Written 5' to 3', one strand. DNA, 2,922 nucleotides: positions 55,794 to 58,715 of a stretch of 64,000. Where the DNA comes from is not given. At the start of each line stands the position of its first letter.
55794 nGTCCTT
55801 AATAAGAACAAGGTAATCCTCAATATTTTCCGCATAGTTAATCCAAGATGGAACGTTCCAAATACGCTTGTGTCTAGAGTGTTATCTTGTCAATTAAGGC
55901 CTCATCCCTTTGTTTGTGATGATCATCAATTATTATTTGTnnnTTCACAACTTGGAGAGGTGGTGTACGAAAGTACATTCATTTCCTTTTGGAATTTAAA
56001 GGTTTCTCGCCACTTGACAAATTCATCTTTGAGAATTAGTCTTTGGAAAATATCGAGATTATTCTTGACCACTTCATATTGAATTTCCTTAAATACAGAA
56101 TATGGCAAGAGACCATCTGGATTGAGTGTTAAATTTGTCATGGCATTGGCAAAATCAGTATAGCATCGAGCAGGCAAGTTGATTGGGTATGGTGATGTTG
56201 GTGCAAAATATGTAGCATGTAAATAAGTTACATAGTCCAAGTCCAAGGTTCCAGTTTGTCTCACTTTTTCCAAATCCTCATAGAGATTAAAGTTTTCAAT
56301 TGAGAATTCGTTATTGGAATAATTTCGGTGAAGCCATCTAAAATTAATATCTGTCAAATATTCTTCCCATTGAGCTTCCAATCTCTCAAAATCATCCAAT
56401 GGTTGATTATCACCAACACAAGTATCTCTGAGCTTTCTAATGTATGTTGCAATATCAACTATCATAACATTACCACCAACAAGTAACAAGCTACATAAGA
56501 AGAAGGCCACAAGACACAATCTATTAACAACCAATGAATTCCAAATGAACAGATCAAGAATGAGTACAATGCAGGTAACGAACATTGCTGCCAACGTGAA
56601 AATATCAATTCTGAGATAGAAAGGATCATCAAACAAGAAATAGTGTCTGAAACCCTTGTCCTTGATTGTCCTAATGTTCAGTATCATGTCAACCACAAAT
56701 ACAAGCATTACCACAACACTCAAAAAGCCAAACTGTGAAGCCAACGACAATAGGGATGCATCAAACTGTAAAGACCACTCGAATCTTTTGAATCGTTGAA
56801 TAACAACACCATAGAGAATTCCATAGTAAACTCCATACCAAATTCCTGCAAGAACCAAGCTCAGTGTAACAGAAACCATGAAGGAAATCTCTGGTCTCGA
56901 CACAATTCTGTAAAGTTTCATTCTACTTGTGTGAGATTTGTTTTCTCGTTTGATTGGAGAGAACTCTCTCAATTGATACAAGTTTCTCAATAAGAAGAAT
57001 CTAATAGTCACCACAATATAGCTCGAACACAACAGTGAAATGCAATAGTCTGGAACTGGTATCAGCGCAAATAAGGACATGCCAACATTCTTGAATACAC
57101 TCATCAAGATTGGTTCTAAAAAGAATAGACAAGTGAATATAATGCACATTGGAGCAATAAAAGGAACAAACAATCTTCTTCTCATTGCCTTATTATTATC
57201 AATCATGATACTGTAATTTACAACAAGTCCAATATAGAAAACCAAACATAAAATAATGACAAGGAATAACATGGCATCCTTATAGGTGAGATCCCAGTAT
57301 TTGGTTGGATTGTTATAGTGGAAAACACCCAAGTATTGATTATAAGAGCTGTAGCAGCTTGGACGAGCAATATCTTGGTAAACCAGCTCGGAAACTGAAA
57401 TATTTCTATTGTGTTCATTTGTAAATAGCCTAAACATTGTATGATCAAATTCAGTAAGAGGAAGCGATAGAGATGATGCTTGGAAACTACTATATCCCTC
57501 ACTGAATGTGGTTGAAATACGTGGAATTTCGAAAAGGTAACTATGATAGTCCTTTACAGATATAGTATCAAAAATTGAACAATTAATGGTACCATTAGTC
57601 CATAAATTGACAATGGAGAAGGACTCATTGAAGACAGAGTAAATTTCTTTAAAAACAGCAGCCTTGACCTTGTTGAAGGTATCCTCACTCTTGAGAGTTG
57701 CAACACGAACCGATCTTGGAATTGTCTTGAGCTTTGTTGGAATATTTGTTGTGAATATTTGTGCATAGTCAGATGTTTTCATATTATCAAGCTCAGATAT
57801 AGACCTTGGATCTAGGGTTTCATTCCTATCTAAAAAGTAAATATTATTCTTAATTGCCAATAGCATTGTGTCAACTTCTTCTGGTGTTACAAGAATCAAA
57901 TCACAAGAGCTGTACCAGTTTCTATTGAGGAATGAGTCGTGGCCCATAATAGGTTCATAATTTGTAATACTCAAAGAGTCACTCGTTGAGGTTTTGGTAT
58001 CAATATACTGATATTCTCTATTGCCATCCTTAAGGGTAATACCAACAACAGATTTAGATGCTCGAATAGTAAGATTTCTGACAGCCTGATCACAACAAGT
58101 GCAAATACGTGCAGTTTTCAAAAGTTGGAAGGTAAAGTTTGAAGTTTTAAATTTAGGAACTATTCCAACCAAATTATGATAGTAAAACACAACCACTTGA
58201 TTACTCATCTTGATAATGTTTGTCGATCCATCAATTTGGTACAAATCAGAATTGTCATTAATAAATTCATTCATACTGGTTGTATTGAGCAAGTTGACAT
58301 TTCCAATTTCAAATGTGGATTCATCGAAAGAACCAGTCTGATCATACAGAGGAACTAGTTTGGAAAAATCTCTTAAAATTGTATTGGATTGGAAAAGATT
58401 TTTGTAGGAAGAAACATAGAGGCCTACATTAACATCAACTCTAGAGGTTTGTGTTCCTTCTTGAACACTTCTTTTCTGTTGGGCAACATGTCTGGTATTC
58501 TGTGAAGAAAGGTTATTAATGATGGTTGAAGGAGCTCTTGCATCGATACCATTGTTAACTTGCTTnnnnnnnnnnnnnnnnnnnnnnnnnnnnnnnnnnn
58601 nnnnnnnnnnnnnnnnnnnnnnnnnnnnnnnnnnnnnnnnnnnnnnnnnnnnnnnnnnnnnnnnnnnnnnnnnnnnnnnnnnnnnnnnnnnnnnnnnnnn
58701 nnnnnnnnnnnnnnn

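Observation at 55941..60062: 7TM-RGS receptor-like protein with an unusually large Cys-rich ectodomain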

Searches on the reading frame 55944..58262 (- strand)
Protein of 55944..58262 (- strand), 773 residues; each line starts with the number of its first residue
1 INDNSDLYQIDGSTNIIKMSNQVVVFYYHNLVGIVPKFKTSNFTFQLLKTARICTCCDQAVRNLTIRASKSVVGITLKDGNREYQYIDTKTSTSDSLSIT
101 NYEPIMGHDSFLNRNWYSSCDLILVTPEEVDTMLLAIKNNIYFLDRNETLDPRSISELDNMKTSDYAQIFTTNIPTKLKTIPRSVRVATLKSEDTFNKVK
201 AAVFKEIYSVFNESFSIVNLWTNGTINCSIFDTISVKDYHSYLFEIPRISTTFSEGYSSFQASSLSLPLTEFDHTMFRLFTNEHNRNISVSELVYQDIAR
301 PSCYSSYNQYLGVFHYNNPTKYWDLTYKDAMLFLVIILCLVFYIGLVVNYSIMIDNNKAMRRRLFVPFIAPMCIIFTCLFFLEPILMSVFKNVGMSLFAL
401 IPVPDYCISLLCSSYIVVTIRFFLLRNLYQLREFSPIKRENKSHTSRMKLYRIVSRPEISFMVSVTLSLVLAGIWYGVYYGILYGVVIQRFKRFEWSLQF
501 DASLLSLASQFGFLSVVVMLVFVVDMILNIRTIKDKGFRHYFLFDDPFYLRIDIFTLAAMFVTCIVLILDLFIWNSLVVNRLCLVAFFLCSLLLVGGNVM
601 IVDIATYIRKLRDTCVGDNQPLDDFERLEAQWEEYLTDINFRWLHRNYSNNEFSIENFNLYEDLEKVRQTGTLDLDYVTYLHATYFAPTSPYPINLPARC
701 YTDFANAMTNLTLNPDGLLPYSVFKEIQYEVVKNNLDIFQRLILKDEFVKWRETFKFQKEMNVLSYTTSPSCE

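Call 44: search_protein_families(library=pfam, alignment_id=A3, max_evalue=0.1)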
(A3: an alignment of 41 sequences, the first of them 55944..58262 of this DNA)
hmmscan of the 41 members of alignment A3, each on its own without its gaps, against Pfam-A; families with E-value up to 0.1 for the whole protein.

A. member 1, window:55944-58262:- (773 aa): 1 family
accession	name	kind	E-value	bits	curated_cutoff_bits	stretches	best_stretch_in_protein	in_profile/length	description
PF00615.24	RGS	-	0.00046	21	23.9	1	641-733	11-98/117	Regulator of G protein signaling domain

B. families by the number of members that match (of 41 scanned): 11 families
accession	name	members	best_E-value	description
PF00615.24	RGS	32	2.7e-10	Regulator of G protein signaling domain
PF09084.16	NMT1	1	0.00014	NMT1/THI5 like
PF20206.4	Tra1_ring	1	0.0016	Tra1 HEAT repeat ring region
PF03909.22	BSD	1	0.013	BSD domain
PF00045.24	Hemopexin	1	0.035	Hemopexin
PF01595.25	CNNM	1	0.038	Cyclin M transmembrane N-terminal domain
PF08844.15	DUF1815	1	0.039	Domain of unknown function (DUF1815)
PF25760.1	Phage_RB18_ORF43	1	0.058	Phage RB18 ORF43.1 protein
PF10725.14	DUF2517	1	0.078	Protein of unknown function (DUF2517)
PF24631.1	DUF7628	1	0.085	Domain of unknown function (DUF7628)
PF21965.2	SAMP2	1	0.086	Small archaeal modifier protein 2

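Call 52: predict_structure(alignment_id=A3)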
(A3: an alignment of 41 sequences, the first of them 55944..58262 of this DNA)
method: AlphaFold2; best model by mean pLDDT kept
length: 773 residues; sequences in the alignment: 41
mean_pLDDT: 80.9   pTM: 0.77
mean pLDDT of the five models: 80.9, 78.4, 78.0, 76.0, 74.4
residues with pLDDT >= 90: 291; 70-90: 316; 50-70: 116; < 50: 50
segments of 3 or more residues with pLDDT < 50: 1-16, 91-93, 251-269, 615-619, 770-773
pLDDT, mean of each block of 10 residues (from residue 1): 36 51 79 81 58 78 81 67 63 57 56 63 90 89 66 87 88 82 88 91 85 86 75 90 76 46 43 72 57 73 91 86 86 96 92 80 90 95 86 71 91 94 88 68 69 90 95 93 81 71 89 92 90 86 74 90 91 86 94 93 87 57 83 90 94 94 92 93 95 93 93 91 93 95 91 88 66 41
secondary structure, 60 per line:
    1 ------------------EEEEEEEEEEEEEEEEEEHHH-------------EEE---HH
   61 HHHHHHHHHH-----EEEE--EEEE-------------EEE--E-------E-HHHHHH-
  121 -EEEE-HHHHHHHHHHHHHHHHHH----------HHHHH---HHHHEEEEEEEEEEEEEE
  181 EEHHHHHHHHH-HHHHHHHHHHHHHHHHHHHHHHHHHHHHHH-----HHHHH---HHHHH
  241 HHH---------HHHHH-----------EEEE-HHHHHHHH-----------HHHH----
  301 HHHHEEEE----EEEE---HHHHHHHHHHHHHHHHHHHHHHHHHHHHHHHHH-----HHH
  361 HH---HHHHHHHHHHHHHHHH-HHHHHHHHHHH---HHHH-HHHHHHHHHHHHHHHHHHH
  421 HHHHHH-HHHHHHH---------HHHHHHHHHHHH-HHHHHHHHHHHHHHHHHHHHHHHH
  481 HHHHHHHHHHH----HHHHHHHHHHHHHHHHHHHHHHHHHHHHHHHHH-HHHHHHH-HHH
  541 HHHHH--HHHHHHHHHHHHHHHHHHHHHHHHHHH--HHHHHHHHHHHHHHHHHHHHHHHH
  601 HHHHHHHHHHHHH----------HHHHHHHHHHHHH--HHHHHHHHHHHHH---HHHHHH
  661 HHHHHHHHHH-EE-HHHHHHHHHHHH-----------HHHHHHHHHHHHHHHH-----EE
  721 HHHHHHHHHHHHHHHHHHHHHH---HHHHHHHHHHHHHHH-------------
elements in order (helices of 4 or more, strands of 3 or more residues): E19-36 E53-55 H59-70 E76-79 E82-85 E99-101 H114-119 E122-125 H127-144 H155-159 H163-166 E167-182 H183-191 H193-222 H228-232 H236-243 H253-257 E269-272 H274-281 H293-296 H301-304 E305-308 E313-316 H320-352 H358-362 H366-381 H383-393 H397-400 H402-426 H428-434 H444-455 H457-491 H496-528 H530-536 H538-545 H548-574 H577-613 H624-636 H639-651 H655-670 H675-686 H698-713 H721-742 H746-760

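Call 55: fold_search(model_id=the predicted structure, library=pdb)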
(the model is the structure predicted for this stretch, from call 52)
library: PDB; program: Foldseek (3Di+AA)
matches with E <= 10: 1053; with E <= 0.001: 0
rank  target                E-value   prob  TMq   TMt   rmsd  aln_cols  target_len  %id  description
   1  4or2_A                4.4e-03  1.00  0.20  0.35  17.8       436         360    9  Human class C G protein-coupled metabotropic glutamate receptor 1 in complex with a negative allosteric modulator (released 2014-03-19)
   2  7ad3_A                1.1e-02  1.00  0.22  0.44   9.3       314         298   17  Class D GPCR Ste2 dimer coupled to two G proteins (released 2020-12-09)
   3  7zl9                  1.7e-02  0.98  0.20  0.33  13.4       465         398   13  Crystal structure of human GPCR Niacin receptor (HCA2) (released 2023-04-12)
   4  8g94_A                2.1e-02  1.00  0.20  0.42   9.4       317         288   13  Structure of CD69-bound S1PR1 coupled to heterotrimeric Gi (released 2023-04-19)
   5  4jkv_B                2.1e-02  0.96  0.20  0.30  17.2       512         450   10  Structure of the human smoothened 7TM receptor in complex with an antitumor agent (released 2013-04-24)
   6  6am3_X                2.7e-02  1.00  0.12  0.57   6.2       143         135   14  Regulator of G protein signaling (RGS) 17 in complex with Ca2+ (released 2019-02-13)
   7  7ewp_C                2.9e-02  1.00  0.13  0.24  13.4       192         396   18  Cryo-EM structure of human GPR158 in complex with RGS7-Gbeta5 in a 2:1:1 ratio (released 2021-12-01)
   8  4jkv_A                2.9e-02  0.95  0.21  0.31  17.3       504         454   10  Structure of the human smoothened 7TM receptor in complex with an antitumor agent (released 2013-04-24)
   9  1fqj_E                3.0e-02  1.00  0.14  0.68   8.7       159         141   17  CRYSTAL STRUCTURE OF THE HETEROTRIMERIC COMPLEX OF THE RGS DOMAIN OF RGS9, THE GAMMA SUBUNIT OF PHOSPHODIESTERASE AND  (released 2001-02-28)
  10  9ejz_R                3.2e-02  1.00  0.22  0.47   8.0       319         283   10  Human M5 muscarinic acetylcholine receptor complex with mini-Gq, agonist acetylcholine and positive allosteric modulat (released 2025-08-13)
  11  6am3_A                3.6e-02  1.00  0.12  0.55   6.5       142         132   15  Regulator of G protein signaling (RGS) 17 in complex with Ca2+ (released 2019-02-13)
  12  9lm0_A                3.6e-02  1.00  0.21  0.41   8.4       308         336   11  Cryo-EM structure of a class C GPCR (Domain, without symmetry) (released 2026-03-18)
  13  8wu1_R                3.6e-02  0.99  0.20  0.42   9.2       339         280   10  Cryo-EM structure of CB1-beta-arrestin1 complex (released 2024-03-20)
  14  7ewr_E                3.7e-02  1.00  0.13  0.24  13.4       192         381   18  Cryo-EM structure of human GPR158 in complex with RGS7-Gbeta5 in a 2:2:2 ratio (released 2021-12-01)
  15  7yu4                  3.9e-02  1.00  0.19  0.45   7.6       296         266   11  Human Lysophosphatidic Acid Receptor 1-Gi complex bound to ONO-0740556, focused on receptor (released 2022-10-05)
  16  2bv1_A                4.4e-02  1.00  0.14  0.71   6.9       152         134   13  Regulator of G-protein Signalling 1 (Human) (released 2005-06-27)
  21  2bv1_B                5.0e-02  1.00  0.14  0.75   6.4       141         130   14  Regulator of G-protein Signalling 1 (Human) (released 2005-06-27)
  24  1fqk_B                5.7e-02  1.00  0.14  0.71   4.6       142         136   15  CRYSTAL STRUCTURE OF THE HETERODIMERIC COMPLEX OF THE RGS DOMAIN OF RGS9, AND THE GT/I1 CHIMERA ALPHA SUBUNIT [(RGS9)- (released 2001-02-28)
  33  1fqk_D                7.4e-02  1.00  0.12  0.57   9.7       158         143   18  CRYSTAL STRUCTURE OF THE HETERODIMERIC COMPLEX OF THE RGS DOMAIN OF RGS9, AND THE GT/I1 CHIMERA ALPHA SUBUNIT [(RGS9)- (released 2001-02-28)
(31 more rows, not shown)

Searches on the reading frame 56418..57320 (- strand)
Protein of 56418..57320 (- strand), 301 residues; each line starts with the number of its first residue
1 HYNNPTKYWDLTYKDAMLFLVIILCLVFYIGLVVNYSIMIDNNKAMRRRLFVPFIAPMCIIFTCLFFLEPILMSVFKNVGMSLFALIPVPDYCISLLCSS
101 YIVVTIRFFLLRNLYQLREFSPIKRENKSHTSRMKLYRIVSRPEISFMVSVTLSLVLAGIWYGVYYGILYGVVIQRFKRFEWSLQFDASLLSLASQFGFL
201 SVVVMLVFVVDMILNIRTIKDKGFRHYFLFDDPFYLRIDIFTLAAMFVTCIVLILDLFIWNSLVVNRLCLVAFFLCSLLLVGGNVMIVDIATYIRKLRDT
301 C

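Call 78: search_protein_families(library=pfam, proteins=[window:56418-57320:-], max_evalue=10)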
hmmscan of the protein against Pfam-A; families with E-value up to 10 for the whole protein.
window:56418-57320:- (301 aa): 0 families

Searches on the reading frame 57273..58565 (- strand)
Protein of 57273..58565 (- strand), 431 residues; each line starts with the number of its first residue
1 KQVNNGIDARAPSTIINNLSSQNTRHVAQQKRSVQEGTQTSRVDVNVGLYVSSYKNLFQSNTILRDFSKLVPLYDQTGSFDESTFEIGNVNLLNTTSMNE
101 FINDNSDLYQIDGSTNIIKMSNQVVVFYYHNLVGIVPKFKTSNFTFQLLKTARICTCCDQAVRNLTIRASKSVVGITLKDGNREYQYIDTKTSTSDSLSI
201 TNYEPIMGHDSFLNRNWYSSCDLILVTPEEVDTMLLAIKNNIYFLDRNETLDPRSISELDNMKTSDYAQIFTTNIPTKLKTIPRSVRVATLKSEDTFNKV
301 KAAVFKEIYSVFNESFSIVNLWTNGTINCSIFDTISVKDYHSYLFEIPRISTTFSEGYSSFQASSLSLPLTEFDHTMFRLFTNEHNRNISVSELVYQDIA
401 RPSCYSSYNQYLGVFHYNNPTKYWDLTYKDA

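Call 78: search_protein_families(library=pfam, proteins=[window:57273-58565:-], max_evalue=10)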
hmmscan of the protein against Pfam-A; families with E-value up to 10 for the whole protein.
window:57273-58565:- (431 aa): 0 families

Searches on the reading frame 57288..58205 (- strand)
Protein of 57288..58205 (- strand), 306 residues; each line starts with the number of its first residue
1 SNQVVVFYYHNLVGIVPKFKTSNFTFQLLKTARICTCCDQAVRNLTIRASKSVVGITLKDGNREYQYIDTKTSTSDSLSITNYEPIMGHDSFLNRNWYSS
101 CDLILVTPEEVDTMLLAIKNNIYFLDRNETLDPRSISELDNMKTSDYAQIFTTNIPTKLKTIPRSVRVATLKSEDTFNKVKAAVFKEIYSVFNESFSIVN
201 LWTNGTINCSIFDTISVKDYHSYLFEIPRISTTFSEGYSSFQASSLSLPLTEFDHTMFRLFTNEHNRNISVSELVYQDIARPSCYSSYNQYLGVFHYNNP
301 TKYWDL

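Call 63: search_solved_structures(query=A5, max_evalue=10, show_alignments=0)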
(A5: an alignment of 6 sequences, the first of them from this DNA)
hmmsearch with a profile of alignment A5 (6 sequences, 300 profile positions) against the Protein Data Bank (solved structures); distinct sequences matched with E-value up to 10: 4.
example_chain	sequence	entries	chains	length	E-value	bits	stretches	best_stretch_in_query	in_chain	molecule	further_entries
28op_Q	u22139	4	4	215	0.0015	21.4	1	67-169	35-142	Centromere protein Q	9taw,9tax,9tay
7pkn_Q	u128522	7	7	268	0.0037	20.1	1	67-169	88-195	Centromere protein Q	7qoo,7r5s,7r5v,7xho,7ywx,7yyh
7xhn_Q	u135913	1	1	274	0.0038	20.1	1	67-169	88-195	Centromere protein Q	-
6rd4_5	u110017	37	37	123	0.33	13.7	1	204-273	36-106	Mitochondrial F1F0 ATP synthase associated 14 kDa protein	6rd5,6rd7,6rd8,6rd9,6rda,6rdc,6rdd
